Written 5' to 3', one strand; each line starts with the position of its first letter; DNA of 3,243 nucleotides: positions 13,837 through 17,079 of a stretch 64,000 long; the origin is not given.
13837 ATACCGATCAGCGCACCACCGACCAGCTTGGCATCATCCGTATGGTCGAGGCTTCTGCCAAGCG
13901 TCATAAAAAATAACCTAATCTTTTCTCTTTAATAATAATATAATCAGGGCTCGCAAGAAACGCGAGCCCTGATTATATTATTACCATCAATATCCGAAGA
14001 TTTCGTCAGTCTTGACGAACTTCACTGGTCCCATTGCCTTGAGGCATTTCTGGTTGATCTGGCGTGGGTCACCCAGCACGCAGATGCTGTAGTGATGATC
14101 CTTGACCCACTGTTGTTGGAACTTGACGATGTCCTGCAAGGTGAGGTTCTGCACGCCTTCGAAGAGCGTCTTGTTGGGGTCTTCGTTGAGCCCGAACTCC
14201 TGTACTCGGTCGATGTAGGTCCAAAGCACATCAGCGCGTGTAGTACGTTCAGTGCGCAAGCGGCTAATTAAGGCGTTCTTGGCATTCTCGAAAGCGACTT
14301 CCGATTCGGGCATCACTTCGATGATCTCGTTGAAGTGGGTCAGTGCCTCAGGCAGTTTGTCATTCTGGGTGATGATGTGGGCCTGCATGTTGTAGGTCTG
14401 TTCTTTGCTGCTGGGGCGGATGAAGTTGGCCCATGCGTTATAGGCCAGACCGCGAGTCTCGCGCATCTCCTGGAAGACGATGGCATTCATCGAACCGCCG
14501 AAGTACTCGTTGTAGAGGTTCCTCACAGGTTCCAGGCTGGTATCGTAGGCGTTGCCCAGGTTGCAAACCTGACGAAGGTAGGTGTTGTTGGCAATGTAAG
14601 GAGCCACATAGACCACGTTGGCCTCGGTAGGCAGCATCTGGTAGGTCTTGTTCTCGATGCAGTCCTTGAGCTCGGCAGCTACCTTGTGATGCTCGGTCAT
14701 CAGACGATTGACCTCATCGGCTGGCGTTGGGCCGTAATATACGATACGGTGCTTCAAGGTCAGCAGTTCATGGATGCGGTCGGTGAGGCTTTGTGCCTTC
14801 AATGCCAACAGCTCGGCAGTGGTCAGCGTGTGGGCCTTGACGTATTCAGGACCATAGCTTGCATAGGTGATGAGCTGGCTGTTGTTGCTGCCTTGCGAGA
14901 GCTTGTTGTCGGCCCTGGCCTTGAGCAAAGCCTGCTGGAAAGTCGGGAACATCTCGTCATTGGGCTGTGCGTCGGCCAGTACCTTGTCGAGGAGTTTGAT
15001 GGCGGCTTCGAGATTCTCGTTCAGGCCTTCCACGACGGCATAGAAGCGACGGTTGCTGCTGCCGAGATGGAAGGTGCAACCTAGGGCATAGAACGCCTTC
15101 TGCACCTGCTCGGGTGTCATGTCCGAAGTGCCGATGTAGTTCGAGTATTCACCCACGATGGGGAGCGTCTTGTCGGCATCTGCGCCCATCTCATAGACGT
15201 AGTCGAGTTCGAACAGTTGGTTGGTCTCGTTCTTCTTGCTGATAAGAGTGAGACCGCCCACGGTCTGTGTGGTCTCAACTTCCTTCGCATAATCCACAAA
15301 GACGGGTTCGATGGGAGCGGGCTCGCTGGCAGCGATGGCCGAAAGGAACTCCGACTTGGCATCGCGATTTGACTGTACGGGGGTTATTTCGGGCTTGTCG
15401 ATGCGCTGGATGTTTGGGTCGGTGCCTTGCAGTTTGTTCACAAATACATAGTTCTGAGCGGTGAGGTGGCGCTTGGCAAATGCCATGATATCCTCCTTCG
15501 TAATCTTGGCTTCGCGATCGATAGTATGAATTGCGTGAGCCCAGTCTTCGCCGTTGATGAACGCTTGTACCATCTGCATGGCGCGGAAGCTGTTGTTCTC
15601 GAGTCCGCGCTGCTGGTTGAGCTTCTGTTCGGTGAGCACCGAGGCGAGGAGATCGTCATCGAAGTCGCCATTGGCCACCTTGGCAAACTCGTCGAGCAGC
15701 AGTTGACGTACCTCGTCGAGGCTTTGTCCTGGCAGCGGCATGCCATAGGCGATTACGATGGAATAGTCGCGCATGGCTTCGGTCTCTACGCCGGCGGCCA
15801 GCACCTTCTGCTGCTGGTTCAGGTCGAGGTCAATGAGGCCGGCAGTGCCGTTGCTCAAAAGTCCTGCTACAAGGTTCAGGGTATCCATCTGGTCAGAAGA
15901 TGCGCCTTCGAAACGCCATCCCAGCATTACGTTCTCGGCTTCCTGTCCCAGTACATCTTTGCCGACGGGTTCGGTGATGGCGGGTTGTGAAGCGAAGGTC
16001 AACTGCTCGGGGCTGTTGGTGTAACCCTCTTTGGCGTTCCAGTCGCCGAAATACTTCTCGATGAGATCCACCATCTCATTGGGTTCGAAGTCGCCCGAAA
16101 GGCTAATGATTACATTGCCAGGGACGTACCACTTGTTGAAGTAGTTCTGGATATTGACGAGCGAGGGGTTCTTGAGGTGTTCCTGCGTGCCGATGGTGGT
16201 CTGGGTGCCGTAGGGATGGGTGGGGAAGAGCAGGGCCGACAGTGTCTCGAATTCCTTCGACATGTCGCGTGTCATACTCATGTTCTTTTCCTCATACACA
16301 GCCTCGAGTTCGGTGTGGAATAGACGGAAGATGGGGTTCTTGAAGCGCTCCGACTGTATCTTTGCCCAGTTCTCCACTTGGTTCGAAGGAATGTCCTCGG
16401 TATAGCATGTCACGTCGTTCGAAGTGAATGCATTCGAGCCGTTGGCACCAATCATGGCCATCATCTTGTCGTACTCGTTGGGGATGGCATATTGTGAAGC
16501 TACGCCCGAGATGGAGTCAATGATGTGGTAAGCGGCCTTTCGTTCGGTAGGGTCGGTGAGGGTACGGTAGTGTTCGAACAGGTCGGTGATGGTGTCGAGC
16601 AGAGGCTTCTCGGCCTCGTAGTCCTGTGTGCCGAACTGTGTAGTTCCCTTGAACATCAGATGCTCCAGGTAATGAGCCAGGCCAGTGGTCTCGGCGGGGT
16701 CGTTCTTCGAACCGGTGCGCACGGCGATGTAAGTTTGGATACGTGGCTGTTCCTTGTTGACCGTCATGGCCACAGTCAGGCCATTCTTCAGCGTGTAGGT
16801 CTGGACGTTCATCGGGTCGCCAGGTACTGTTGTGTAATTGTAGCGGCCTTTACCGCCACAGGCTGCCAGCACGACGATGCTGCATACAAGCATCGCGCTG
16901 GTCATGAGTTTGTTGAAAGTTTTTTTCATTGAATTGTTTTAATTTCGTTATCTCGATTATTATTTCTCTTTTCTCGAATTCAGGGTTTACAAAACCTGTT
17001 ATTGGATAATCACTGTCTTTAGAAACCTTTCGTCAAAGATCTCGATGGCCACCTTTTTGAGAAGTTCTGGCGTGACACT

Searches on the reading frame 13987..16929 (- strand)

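Call 40: search_protein_families(library=pfam, proteins=[window:13987-16929:-], max_evalue=0.0001)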
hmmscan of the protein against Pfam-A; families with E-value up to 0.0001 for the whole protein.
window:13987-16929:- (980 aa): 2 families
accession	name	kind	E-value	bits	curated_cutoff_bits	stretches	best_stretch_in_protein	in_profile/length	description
PF05193.26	Peptidase_M16_C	-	3.9e-32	112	23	2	260-430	7-176/181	Peptidase M16 inactive domain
PF00675.25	Peptidase_M16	-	4.9e-14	52.9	22.3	1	54-105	3-54/149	Insulinase (Peptidase family M16)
